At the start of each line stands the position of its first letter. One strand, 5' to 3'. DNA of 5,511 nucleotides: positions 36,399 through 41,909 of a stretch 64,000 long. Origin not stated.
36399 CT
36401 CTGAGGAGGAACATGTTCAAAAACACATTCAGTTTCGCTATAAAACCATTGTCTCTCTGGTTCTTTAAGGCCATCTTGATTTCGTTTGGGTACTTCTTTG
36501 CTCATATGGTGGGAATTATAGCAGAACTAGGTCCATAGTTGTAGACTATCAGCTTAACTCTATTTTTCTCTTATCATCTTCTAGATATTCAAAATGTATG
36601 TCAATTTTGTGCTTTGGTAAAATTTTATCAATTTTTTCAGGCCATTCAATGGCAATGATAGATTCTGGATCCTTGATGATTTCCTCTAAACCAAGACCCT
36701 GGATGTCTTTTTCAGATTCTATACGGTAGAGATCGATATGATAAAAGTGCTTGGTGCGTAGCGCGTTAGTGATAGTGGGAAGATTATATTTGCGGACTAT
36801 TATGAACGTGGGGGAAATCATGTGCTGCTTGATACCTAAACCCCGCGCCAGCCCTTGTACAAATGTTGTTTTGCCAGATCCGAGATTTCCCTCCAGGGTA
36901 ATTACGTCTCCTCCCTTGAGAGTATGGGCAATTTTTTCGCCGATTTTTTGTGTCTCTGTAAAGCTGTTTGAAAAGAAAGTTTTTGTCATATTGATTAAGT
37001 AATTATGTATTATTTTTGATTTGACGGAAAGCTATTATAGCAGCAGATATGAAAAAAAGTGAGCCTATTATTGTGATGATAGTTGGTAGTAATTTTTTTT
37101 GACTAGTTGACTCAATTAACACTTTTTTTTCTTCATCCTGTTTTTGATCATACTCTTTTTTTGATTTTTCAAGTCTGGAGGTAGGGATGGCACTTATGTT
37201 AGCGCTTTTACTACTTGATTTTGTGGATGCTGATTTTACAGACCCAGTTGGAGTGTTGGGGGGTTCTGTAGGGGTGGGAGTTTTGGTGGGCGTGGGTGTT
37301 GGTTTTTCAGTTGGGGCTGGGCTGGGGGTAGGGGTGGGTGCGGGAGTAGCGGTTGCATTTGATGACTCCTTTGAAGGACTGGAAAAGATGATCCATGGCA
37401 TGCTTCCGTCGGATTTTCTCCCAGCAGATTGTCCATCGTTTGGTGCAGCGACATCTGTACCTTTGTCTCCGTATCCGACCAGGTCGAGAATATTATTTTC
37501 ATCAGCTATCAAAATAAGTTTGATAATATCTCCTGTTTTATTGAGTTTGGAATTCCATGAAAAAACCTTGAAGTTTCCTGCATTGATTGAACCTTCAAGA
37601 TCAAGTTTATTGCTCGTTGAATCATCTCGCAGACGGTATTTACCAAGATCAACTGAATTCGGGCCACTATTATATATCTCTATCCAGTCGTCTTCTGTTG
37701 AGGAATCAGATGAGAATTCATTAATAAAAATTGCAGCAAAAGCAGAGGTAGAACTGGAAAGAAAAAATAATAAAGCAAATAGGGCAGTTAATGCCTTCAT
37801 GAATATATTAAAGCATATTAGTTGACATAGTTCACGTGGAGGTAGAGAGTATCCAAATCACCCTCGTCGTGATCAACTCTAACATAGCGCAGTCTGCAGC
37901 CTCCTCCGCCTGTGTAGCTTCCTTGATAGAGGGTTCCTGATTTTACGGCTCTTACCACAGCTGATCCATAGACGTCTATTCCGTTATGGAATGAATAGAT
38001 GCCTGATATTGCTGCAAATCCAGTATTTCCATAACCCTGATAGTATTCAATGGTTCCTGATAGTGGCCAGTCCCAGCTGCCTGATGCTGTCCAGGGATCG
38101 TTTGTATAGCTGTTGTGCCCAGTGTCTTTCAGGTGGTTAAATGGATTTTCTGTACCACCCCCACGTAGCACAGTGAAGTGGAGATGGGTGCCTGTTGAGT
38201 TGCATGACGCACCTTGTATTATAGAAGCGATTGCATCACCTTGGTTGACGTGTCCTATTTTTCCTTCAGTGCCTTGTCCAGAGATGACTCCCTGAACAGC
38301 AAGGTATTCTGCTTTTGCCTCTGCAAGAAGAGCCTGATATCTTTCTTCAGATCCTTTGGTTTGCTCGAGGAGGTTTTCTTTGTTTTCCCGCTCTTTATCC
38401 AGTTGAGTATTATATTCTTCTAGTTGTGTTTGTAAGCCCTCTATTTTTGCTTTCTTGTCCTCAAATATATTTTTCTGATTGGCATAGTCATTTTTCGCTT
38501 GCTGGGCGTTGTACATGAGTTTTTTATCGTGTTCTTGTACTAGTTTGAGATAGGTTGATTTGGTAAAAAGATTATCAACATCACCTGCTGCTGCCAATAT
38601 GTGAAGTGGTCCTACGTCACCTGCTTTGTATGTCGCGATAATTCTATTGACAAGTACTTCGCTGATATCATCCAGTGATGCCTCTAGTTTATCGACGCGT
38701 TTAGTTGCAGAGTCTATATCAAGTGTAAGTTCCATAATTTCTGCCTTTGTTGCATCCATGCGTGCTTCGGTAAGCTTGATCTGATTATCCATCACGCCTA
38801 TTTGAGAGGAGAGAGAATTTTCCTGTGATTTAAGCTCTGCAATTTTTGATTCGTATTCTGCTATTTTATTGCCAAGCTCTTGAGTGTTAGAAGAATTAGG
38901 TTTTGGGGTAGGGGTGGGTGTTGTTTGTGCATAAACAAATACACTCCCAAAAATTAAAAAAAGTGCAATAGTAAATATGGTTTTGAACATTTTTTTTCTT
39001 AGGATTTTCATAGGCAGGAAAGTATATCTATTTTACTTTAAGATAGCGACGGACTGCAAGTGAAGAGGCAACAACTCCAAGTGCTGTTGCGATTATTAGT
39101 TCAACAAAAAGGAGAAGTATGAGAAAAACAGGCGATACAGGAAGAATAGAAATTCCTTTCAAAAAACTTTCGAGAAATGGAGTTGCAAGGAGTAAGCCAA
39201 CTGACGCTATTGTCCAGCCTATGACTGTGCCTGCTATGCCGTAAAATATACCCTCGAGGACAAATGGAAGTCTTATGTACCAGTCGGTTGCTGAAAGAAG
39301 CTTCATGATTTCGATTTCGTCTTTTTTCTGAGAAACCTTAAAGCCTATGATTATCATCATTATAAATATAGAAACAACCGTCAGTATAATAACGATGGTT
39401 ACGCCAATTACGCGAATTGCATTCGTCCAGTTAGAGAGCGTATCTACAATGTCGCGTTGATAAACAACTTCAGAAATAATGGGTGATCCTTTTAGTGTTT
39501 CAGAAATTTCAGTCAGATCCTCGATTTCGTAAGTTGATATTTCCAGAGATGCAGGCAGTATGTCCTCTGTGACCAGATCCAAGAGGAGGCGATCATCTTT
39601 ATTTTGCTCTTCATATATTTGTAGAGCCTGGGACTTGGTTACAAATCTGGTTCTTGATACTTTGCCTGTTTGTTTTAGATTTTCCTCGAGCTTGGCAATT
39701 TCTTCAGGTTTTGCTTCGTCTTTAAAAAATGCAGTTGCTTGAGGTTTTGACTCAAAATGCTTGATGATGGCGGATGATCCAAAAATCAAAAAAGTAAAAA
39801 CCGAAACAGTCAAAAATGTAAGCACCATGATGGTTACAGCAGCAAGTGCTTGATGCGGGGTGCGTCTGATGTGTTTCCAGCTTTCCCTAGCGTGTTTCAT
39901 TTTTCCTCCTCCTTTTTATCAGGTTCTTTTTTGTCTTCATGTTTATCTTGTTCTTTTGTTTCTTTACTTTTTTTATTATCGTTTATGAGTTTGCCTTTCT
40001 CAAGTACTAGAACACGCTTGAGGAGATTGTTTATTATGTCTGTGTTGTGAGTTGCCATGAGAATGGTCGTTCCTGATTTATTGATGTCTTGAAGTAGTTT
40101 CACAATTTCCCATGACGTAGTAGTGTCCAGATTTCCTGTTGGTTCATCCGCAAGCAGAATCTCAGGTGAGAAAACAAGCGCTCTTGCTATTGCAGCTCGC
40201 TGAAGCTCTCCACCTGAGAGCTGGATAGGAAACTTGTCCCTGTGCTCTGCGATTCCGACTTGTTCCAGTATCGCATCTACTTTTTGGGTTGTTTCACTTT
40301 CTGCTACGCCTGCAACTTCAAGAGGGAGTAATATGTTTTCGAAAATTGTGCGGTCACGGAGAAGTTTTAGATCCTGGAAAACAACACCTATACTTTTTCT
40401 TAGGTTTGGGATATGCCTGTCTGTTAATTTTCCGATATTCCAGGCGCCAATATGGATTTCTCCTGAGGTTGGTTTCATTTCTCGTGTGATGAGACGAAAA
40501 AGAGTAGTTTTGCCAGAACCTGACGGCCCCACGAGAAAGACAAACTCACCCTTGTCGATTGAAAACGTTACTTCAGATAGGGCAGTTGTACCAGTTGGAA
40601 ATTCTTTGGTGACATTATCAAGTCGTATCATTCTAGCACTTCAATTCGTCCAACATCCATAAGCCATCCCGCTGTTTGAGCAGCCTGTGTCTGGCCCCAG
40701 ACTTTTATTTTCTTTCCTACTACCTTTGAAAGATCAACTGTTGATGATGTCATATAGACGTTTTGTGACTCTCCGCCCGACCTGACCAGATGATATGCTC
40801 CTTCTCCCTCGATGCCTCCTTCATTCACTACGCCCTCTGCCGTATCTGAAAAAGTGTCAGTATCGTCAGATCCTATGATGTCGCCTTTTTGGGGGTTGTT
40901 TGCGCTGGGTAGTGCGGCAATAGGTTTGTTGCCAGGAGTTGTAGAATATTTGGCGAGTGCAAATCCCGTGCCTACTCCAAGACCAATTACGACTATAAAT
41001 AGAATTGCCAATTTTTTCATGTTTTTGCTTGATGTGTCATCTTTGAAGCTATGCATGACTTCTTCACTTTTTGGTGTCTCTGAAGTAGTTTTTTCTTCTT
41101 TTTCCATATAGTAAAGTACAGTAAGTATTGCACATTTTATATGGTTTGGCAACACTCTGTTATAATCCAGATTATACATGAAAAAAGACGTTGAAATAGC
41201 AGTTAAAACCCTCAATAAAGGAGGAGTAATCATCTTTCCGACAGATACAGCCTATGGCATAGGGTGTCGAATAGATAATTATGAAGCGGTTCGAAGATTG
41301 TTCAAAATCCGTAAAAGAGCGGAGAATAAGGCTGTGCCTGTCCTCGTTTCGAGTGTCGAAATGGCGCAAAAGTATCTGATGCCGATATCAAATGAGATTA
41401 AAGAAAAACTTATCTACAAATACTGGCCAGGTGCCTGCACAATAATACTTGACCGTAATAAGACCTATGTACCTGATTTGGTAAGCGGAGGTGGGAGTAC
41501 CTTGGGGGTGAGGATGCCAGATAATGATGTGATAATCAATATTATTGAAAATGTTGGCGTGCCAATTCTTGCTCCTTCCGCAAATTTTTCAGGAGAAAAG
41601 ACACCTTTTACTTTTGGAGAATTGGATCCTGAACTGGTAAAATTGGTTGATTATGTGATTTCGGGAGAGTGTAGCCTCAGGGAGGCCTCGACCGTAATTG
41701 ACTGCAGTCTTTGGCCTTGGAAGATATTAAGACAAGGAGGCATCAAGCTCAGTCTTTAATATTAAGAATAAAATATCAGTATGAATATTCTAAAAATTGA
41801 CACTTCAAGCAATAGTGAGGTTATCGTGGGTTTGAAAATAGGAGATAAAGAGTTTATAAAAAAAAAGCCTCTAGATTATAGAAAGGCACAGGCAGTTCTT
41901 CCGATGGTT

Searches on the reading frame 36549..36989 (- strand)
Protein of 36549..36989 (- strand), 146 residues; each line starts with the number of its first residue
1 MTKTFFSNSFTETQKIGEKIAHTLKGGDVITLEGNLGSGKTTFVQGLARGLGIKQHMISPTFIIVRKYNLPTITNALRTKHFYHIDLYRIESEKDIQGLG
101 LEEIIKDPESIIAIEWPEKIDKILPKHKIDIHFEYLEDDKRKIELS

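Call 65: search_protein_families(library=pfam, proteins=[window:36549-36989:-], max_evalue=0.00001)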
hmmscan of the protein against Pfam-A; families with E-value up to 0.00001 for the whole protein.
window:36549-36989:- (146 aa): 1 family
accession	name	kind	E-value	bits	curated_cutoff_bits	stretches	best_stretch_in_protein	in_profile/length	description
PF02367.23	TsaE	-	9.7e-39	132.7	26.6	1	8-143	2-128/128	Threonylcarbamoyl adenosine biosynthesis protein TsaE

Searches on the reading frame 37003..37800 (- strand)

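Call 65: search_protein_families(library=pfam, proteins=[window:37003-37800:-], max_evalue=0.00001)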
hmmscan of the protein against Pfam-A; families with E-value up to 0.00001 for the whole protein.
window:37003-37800:- (265 aa): 1 family
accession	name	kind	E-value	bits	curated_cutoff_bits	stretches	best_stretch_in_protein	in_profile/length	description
PF00932.25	LTD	-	7.8e-12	46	34.3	1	18-111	2-108/109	Lamin Tail Domain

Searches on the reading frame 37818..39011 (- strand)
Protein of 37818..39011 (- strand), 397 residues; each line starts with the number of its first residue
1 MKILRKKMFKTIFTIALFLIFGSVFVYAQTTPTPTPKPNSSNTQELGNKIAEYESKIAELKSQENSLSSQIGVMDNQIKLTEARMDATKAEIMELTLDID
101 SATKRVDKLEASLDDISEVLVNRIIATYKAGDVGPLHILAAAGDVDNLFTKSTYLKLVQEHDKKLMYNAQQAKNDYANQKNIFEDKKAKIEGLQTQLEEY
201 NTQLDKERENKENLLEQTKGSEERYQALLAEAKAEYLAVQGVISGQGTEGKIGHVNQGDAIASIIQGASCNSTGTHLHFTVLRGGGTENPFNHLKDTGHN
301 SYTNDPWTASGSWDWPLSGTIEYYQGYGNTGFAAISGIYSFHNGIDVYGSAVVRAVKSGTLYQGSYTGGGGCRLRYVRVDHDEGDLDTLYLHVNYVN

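Call 65: search_protein_families(library=pfam, proteins=[window:37818-39011:-], max_evalue=0.00001)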
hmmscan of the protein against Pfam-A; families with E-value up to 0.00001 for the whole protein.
window:37818-39011:- (397 aa): 1 family
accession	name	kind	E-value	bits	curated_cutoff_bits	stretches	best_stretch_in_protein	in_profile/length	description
PF01551.29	Peptidase_M23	-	5.7e-07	30.1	28.7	0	341-395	2-54/96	Peptidase family M23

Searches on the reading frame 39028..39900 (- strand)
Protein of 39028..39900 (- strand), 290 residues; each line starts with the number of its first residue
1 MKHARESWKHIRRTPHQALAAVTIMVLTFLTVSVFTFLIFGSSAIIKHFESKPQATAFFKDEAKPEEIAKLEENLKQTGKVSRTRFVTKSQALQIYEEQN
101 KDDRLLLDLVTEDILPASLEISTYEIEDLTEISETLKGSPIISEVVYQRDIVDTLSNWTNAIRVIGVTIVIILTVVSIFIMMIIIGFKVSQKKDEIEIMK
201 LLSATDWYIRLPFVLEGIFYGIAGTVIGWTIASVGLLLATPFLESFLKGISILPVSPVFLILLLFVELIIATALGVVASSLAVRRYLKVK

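Call 65: search_protein_families(library=pfam, proteins=[window:39028-39900:-], max_evalue=0.00001)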
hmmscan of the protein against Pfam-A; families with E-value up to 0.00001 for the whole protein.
window:39028-39900:- (290 aa): 2 families
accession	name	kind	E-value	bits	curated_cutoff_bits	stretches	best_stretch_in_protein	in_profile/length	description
PF18075.7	FtsX_ECD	-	2.4e-15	57.4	23.5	1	55-145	3-96/96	FtsX extracellular domain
PF02687.27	FtsX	-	2.1e-10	41.1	25.5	1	168-284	2-117/120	FtsX-like permease C-terminal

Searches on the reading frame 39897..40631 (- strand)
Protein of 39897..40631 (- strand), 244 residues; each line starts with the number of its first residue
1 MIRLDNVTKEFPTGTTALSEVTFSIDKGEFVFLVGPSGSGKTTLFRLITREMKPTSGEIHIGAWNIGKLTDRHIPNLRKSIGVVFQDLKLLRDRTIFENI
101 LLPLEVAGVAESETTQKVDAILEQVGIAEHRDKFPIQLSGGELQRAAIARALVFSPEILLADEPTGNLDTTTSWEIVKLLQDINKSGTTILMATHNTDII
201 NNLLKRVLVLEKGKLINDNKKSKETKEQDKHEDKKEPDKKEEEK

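Call 65: search_protein_families(library=pfam, proteins=[window:39897-40631:-], max_evalue=0.00001)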
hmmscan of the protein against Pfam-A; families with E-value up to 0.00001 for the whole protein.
window:39897-40631:- (244 aa): 2 families
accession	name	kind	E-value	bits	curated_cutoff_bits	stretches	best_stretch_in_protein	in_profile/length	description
PF00005.33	ABC_tran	-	2.4e-36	125.8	25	1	18-165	1-136/137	ABC transporter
PF13304.12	AAA_21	-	9.9e-07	29.5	27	0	30-48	1-19/304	AAA domain, putative AbiEii toxin, Type IV TA system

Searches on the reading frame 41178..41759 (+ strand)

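Call 10: search_protein_families(library=pfam, proteins=[window:41178-41759:+], max_evalue=0.001)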
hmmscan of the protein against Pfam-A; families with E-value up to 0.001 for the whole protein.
window:41178-41759:+ (193 aa): 1 family
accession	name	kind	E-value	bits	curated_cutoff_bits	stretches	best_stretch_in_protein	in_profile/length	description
PF01300.24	Sua5_yciO_yrdC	-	3.5e-51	173.7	25.1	1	11-187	2-178/178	Telomere recombination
